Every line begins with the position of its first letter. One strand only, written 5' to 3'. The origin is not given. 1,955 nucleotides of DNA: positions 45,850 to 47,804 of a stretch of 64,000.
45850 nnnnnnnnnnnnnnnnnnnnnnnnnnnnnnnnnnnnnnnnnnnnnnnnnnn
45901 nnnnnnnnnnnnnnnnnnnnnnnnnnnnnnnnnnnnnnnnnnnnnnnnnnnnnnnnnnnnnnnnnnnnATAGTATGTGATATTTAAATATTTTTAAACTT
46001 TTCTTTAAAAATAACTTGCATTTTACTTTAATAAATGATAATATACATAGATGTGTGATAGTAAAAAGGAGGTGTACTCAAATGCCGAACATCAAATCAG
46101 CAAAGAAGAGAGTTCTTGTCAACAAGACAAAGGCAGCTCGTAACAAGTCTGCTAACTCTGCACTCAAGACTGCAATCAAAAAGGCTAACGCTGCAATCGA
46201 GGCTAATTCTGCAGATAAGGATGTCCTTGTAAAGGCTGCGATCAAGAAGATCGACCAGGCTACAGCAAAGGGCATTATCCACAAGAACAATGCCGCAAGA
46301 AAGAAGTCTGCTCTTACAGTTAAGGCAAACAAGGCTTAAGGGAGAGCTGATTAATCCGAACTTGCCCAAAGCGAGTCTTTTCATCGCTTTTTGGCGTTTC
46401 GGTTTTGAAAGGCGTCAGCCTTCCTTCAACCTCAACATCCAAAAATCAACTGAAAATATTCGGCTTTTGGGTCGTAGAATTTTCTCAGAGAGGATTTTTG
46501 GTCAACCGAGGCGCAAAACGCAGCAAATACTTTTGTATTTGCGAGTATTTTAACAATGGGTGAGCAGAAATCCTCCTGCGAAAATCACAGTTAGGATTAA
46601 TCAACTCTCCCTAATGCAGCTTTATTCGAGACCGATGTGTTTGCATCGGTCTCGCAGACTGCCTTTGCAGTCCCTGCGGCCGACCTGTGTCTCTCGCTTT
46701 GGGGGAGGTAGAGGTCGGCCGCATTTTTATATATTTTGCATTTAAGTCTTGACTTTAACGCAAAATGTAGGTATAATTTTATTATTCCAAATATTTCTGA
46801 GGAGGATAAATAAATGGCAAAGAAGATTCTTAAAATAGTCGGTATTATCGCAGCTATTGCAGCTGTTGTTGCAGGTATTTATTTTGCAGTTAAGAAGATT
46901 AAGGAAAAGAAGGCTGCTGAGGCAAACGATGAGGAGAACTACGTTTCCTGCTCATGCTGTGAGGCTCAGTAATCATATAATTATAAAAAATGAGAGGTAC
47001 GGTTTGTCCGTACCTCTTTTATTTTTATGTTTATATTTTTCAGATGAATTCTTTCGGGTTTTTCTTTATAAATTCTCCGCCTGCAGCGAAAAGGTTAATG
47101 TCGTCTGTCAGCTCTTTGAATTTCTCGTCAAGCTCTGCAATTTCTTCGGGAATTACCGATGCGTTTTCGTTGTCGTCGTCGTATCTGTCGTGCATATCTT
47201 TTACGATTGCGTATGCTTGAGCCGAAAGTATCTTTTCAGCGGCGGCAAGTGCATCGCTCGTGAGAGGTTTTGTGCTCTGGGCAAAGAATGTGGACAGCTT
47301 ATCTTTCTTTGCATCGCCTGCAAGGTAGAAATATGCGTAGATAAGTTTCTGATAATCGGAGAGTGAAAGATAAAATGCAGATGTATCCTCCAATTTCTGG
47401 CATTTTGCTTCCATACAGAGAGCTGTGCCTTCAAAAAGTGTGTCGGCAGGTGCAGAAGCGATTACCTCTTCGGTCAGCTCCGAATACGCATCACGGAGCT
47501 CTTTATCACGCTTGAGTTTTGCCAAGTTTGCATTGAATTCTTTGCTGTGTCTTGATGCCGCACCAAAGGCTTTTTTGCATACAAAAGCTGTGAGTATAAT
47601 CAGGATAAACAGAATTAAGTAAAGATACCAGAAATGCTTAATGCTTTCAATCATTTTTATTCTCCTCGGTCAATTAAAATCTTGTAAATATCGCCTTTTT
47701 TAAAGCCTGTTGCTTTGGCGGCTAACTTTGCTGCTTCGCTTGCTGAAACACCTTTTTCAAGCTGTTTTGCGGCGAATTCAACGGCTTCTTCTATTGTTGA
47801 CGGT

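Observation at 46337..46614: MITE-like 272-bp element inserted exactly at the rpsT stop codon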

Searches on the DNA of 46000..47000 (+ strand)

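Call 5: search_rna_families(source=window, start=46000, end=47000, threshold=evalue, max_evalue=1, show_alignments=3)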
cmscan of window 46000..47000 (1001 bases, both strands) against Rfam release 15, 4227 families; matches with E-value up to 1: 1.
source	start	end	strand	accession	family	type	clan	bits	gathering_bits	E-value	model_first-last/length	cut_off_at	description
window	46369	46463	-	RF02236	asX2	Gene; sRNA;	-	19.5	70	0.4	1-87/87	no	Xanthomonas sRNA asX2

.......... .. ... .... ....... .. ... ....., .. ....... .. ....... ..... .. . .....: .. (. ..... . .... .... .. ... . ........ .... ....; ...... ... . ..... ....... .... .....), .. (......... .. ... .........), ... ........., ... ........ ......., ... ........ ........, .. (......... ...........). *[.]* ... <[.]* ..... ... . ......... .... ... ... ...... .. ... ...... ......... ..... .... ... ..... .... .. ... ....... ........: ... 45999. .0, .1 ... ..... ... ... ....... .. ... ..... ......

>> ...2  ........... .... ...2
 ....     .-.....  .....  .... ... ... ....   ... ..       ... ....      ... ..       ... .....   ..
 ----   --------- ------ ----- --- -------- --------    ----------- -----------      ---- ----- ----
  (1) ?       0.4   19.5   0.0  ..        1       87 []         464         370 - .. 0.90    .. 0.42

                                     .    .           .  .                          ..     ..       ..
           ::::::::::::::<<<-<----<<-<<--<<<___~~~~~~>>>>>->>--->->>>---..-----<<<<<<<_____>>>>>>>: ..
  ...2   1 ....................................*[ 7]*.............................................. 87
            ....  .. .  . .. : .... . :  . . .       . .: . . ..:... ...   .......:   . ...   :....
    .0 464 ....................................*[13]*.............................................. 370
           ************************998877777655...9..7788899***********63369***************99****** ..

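Call 23: search_dna_similar(query=window:46340-46611:+, collection=phages, mode=distant, max_evalue=0.001)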
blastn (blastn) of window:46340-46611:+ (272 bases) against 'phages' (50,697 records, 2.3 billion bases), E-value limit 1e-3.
No match.

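Call 24: search_dna_similar(query=window:46340-46611:+, collection=plasmids, mode=distant, max_evalue=0.001)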
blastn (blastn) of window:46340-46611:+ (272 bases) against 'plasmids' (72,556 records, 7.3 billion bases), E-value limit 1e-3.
No match.
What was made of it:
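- Tried and rejected: BLAST of the element against phage and plasmid collections gave nothing (calls 23, 24).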

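Call 39: search_dna_similar(query=window:46337-46377:+, collection=plasmids, mode=distant, max_evalue=10, max_rows=30)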
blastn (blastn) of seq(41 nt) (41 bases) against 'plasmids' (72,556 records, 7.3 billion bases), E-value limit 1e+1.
Records with a match: 3; places in all: 3; records where one place covers at least 80% of the query: 0.
Best place of each record, by identity: 90-95% 3.
By first word of the organism name: Escherichia 3.
By predicted mobility (MOB-suite, as given by PLSDB): conjugative 3.
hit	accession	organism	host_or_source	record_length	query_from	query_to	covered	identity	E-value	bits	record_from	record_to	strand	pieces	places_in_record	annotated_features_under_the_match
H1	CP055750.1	Escherichia coli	culture,Pooled cattle faecal samples ...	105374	4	26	56%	91.3%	6e+0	34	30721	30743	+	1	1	fimbrial protein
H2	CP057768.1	Escherichia coli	culture,Pooled sheep faecal samples ...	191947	4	26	56%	91.3%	6e+0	34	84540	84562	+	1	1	fimbrial protein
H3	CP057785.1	Escherichia coli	culture,Pooled sheep faecal samples ...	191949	4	26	56%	91.3%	6e+0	34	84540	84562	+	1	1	fimbrial protein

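Call 40: search_dna_similar(query=window:46572-46614:-, collection=plasmids, mode=distant, max_evalue=10, max_rows=30)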
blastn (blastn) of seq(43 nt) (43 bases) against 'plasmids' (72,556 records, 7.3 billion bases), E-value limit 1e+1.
Records with a match: 16; places in all: 16; records where one place covers at least 80% of the query: 0.
Best place of each record, by identity: 95-99% 1; 90-95% 1; 80-90% 14.
By first word of the organism name: Clostridium 14; Bacillus 1; Pseudoalteromonas 1.
By predicted mobility (MOB-suite, as given by PLSDB): non-mobilizable 15; mobilizable 1.
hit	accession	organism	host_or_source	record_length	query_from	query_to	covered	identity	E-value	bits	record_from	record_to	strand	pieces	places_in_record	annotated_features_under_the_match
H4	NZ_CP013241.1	Clostridium sporogenes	Microbial isolate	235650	2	29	65%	89.7%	2e+0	37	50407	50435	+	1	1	C40 family peptidase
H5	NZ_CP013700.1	Clostridium sporogenes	Microbial isolate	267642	2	29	65%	89.7%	2e+0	37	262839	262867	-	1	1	C40 family peptidase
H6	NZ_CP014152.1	Clostridium botulinum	Microbial isolate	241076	2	29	65%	89.7%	2e+0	37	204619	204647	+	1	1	C40 family peptidase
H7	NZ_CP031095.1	Clostridium botulinum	Homo sapiens,human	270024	2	29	65%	89.7%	2e+0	37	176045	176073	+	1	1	C40 family peptidase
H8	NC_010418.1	Clostridium botulinum A3 str. Loch Maree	-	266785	2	29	65%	89.7%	2e+0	37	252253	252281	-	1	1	C40 family peptidase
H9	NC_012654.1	Clostridium botulinum Ba4 str. 657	-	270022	2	29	65%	89.7%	2e+0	37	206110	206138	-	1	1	C40 family peptidase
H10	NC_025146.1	Clostridium botulinum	-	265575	2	29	65%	89.7%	2e+0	37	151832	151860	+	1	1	C40 family peptidase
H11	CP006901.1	Clostridium botulinum Prevot_594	Isolate microbial culture,ham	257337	2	29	65%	89.7%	2e+0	37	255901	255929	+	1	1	nlpC/P60 family protein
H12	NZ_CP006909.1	Clostridium botulinum CDC_1436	Isolate microbial culture,stool (infant)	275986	2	29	65%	89.7%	2e+0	37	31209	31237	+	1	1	C40 family peptidase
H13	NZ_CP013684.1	Clostridium botulinum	Microbial isolate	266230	2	29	65%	89.7%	2e+0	37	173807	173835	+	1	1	C40 family peptidase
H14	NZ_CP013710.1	Clostridium botulinum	Microbial isolate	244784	2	29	65%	89.7%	2e+0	37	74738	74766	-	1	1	C40 family peptidase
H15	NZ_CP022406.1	Clostridium sporogenes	-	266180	2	29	65%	89.7%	2e+0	37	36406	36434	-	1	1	C40 family peptidase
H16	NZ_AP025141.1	Clostridium botulinum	Homo sapiens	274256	2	29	65%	89.7%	2e+0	37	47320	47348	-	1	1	C40 family peptidase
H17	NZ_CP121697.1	Clostridium botulinum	Homo sapiens,human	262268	2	29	65%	89.7%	2e+0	37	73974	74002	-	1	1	C40 family peptidase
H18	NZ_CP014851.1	Bacillus thuringiensis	soil,soil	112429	4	26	53%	91.3%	7e+0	34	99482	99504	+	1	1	ArpU family phage packaging/lysis transcriptional regulator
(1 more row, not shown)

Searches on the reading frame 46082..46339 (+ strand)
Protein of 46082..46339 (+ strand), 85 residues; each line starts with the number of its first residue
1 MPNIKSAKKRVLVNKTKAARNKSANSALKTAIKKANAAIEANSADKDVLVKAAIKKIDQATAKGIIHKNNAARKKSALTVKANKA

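Call 22: find_encoding_contigs(protein=window:46082-46339:+, flank=3000, max_places=10)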
Protein window:46082-46339:+ (85 aa): 23 contigs read that carry it; 10 places shown.
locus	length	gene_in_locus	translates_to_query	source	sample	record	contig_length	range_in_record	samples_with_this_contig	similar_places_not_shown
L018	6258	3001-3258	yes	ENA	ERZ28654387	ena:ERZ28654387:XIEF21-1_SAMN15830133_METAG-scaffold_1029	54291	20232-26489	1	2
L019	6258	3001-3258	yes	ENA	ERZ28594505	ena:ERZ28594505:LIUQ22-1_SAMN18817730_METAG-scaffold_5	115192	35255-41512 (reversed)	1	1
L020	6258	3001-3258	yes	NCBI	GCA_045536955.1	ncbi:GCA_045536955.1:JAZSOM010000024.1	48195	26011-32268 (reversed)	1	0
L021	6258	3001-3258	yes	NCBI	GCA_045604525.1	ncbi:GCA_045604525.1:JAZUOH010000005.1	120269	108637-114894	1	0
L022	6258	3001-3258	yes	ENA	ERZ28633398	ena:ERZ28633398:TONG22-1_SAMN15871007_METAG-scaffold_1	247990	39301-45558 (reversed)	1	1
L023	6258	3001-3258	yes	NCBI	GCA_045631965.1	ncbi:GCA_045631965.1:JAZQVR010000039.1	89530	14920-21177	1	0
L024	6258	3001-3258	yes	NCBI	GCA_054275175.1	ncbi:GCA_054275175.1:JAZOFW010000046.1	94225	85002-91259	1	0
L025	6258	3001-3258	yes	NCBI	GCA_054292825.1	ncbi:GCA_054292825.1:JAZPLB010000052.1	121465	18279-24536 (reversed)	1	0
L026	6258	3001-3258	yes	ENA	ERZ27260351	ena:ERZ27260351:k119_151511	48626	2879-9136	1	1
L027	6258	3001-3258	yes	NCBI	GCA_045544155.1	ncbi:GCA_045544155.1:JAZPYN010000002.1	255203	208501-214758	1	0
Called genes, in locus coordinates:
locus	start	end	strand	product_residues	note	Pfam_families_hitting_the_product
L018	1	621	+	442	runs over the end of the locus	PF00005:ABC_tran (faint), PF00071:Ras (faint), PF01926:MMR_HSR1, PF02421:FeoB_N, PF00009:GTP_EFTU, PF01926:MMR_HSR1, PF02421:FeoB_N, PF14714:KH_dom-like, +4 more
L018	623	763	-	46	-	-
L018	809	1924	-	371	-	PF07454:SpoIIP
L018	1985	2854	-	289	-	PF03418:Peptidase_A25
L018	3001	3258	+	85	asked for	PF01649:Ribosomal_S20p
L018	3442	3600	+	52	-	-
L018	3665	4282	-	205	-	PF14300:DMP19 (weak)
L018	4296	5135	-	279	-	PF00590:TP_methylase, PF23016:RsmI_C (weak)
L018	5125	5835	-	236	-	PF05175:MTS, PF02475:TRM5-TYW2_MTfase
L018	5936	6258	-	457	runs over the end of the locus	-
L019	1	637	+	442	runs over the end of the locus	PF00009:GTP_EFTU, PF01926:MMR_HSR1, PF02421:FeoB_N, PF00009:GTP_EFTU, PF00071:Ras (weak), PF01926:MMR_HSR1, PF02421:FeoB_N, PF14714:KH_dom-like, +5 more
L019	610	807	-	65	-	-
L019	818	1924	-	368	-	PF07454:SpoIIP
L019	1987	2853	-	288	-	PF03418:Peptidase_A25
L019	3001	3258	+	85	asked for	PF01649:Ribosomal_S20p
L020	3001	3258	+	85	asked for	PF01649:Ribosomal_S20p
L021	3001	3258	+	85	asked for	PF01649:Ribosomal_S20p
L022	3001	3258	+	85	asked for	PF01649:Ribosomal_S20p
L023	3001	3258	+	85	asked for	PF01649:Ribosomal_S20p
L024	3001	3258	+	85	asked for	PF01649:Ribosomal_S20p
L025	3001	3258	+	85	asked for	PF01649:Ribosomal_S20p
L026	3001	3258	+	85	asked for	PF01649:Ribosomal_S20p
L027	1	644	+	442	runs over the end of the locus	PF00005:ABC_tran (faint), PF00071:Ras (faint), PF01926:MMR_HSR1, PF02421:FeoB_N, PF00009:GTP_EFTU, PF01926:MMR_HSR1, PF02421:FeoB_N, PF14714:KH_dom-like, +4 more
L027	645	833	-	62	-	-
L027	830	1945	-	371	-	PF07454:SpoIIP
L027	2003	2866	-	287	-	PF03418:Peptidase_A25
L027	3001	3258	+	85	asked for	PF01649:Ribosomal_S20p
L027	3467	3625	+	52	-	-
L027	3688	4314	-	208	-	PF14300:DMP19 (weak)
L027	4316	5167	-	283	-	PF00590:TP_methylase, PF23016:RsmI_C (weak)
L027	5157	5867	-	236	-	PF05175:MTS, PF02475:TRM5-TYW2_MTfase (weak)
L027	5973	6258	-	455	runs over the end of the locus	-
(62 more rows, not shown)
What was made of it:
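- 46082..46339 (+): rpsT (ribosomal protein S20) coding sequence. Its TAA stop codon (46337-46339) is the left flank of the element. The identical protein was found on many related contigs (call 22).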

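Call 55: search_protein_families(library=ncbifam, max_evalue=1e-12, proteins=[window:46082-46339:+])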
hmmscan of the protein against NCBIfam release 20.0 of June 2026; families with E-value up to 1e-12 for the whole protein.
window:46082-46339:+ (85 aa): 1 family
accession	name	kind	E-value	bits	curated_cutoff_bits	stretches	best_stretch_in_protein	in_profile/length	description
TIGR00029.2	S20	equivalog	3.4e-23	82.1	33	1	1-83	1-84/84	30S ribosomal protein S20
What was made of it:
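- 46082..46339 (+): TIGR00029 S20, E 3.4e-23 (call 55).
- Checked: TAA is present at 46337-46339, where it is the rpsT stop codon (S20, TIGR00029, E 3e-23, call 55), and again at 46612-46614.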

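Call 63: find_homologous_proteins(query=window:46082-46339:+, max_evalue=1e-20)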
Query window:46082-46339:+ (85 aa): 2765 proteins with E <= 1e-20 among 8000 candidates; the best 120 are listed.
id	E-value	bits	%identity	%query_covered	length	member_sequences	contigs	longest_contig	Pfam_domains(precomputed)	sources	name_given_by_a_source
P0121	1.3e-37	144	99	100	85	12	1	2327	PF01649.24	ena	-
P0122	4.7e-36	139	95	100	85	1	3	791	PF01649.24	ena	-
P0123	8.4e-36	138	95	100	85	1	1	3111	PF01649.24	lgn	-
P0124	3.5e-35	137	96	98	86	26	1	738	PF01649.24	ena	-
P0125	1.0e-34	135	93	98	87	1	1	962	PF01649.24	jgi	jgi:small subunit ribosomal protein S20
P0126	1.8e-34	134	93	100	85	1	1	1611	PF01649.24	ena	-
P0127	2.3e-34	134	93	100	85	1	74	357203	PF01649.24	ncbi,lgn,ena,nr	ncbi:MAG: 30S ribosomal protein S20 [Clostridia bacterium]|nr:30S ribosomal protein S20 [Clostridia 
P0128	3.0e-34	134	93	100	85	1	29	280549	PF01649.24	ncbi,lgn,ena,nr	ncbi:MAG: 30S ribosomal protein S20 [Clostridia bacterium]|nr:30S ribosomal protein S20 [Clostridia 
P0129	5.2e-34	133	92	100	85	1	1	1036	PF01649.24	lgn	-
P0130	8.7e-34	132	92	100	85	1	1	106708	PF01649.24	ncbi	-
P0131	8.9e-34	132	92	100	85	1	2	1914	PF01649.24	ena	-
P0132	1.6e-33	131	92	100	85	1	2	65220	PF01649.24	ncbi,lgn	-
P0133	1.8e-33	131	92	100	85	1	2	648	PF01649.24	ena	-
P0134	2.2e-33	131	92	100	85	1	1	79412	PF01649.24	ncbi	-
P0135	3.6e-33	130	91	100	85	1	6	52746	PF01649.24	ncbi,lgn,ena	-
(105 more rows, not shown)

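Call 64: find_encoding_contigs(protein=P0121, flank=900, max_places=10)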
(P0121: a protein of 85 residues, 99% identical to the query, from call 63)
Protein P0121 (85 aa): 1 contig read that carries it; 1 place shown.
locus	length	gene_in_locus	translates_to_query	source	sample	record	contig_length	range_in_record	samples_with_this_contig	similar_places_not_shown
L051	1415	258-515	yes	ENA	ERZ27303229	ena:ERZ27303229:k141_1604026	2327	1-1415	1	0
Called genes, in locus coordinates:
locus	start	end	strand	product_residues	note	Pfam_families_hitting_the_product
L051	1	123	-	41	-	?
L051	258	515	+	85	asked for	PF01649:Ribosomal_S20p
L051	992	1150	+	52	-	-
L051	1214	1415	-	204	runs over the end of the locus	PF14300:DMP19 (weak)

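Call 65: find_encoding_contigs(protein=P0127, flank=900, max_places=10)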
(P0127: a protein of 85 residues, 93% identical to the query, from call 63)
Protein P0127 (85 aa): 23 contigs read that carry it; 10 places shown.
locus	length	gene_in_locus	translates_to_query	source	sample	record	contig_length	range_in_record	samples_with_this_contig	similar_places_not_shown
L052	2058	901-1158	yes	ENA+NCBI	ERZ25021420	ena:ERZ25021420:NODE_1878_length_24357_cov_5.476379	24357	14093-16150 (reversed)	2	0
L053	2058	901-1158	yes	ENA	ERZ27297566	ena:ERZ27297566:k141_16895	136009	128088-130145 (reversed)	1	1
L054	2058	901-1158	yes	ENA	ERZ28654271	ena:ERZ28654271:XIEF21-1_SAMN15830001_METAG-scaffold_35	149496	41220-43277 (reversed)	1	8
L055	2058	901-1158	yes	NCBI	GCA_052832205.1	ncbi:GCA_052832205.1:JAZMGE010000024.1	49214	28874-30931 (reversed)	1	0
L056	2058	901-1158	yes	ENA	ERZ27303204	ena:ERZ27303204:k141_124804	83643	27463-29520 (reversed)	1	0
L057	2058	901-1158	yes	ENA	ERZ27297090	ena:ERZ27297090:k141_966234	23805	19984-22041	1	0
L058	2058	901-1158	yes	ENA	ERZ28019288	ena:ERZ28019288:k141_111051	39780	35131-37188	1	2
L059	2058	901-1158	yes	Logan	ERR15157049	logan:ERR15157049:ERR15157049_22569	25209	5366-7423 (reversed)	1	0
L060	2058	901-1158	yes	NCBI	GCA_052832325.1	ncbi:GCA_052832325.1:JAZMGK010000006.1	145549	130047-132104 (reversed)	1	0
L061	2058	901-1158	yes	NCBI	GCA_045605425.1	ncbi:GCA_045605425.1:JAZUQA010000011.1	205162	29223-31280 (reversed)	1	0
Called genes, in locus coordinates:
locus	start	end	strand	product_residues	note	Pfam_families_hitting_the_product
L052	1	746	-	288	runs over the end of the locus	PF03418:Peptidase_A25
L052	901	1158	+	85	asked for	PF01649:Ribosomal_S20p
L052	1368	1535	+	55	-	-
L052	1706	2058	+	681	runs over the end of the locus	PF07494:Reg_prop (faint)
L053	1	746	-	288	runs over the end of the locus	PF03418:Peptidase_A25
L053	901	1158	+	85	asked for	PF01649:Ribosomal_S20p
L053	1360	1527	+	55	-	-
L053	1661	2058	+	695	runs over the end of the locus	-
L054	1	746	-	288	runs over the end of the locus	PF03418:Peptidase_A25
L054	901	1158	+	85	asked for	PF01649:Ribosomal_S20p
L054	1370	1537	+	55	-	-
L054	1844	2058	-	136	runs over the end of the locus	-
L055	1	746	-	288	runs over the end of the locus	PF03418:Peptidase_A25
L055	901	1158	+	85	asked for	PF01649:Ribosomal_S20p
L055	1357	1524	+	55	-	-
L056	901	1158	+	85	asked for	PF01649:Ribosomal_S20p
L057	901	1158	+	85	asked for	PF01649:Ribosomal_S20p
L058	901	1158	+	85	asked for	PF01649:Ribosomal_S20p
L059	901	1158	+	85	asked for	PF01649:Ribosomal_S20p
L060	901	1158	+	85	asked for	PF01649:Ribosomal_S20p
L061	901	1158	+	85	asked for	PF01649:Ribosomal_S20p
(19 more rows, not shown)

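Call 66: find_encoding_contigs(protein=P0128, flank=900, max_places=10)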
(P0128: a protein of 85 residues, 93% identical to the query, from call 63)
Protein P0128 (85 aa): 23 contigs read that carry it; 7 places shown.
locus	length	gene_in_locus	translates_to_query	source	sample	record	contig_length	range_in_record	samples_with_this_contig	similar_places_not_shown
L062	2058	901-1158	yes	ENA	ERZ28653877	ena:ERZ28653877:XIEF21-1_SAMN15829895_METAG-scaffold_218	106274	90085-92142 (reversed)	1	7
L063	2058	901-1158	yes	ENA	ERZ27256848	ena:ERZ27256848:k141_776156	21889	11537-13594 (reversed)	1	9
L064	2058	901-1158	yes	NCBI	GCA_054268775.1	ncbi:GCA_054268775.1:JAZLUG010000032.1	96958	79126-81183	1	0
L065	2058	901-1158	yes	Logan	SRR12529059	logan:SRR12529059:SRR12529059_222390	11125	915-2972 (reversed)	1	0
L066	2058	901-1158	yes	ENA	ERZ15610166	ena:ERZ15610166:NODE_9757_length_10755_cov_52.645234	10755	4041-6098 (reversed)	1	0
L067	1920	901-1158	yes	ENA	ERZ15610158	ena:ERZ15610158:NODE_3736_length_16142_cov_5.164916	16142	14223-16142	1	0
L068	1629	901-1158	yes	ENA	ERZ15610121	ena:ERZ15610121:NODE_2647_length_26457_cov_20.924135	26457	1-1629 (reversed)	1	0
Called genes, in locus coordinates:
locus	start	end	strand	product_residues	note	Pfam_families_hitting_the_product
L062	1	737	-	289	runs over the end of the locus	PF03418:Peptidase_A25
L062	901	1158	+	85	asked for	PF01649:Ribosomal_S20p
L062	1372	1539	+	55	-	-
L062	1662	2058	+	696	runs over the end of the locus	-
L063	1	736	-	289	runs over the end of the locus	PF03418:Peptidase_A25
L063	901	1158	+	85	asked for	PF01649:Ribosomal_S20p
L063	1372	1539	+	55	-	-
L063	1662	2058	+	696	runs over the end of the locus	PF07494:Reg_prop (faint)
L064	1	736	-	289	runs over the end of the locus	PF03418:Peptidase_A25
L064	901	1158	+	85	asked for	PF01649:Ribosomal_S20p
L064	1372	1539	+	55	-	-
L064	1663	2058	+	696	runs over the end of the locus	-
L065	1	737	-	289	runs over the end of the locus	PF03418:Peptidase_A25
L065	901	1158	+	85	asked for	PF01649:Ribosomal_S20p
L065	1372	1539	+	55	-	-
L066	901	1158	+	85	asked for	PF01649:Ribosomal_S20p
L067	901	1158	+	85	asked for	PF01649:Ribosomal_S20p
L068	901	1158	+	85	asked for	PF01649:Ribosomal_S20p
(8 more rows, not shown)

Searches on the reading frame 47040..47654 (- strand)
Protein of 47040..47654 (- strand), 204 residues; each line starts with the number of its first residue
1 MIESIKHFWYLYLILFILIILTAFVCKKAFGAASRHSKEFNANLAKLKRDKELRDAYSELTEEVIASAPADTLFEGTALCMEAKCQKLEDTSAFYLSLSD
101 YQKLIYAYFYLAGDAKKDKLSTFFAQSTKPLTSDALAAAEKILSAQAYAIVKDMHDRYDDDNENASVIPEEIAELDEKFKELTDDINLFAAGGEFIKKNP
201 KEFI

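Call 55: search_protein_families(library=ncbifam, max_evalue=1e-12, proteins=[window:47040-47654:-])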
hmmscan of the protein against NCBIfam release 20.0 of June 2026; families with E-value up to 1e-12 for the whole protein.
window:47040-47654:- (204 aa): 0 families

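Call 57: search_protein_families(library=pfam, max_evalue=0.001, proteins=[window:47040-47654:-])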
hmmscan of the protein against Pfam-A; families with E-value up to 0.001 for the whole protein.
window:47040-47654:- (204 aa): 1 family
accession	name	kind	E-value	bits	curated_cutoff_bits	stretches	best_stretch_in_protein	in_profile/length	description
PF14300.12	DMP19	-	1.6e-07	32.3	25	1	97-199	2-112/112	DMP19-like protein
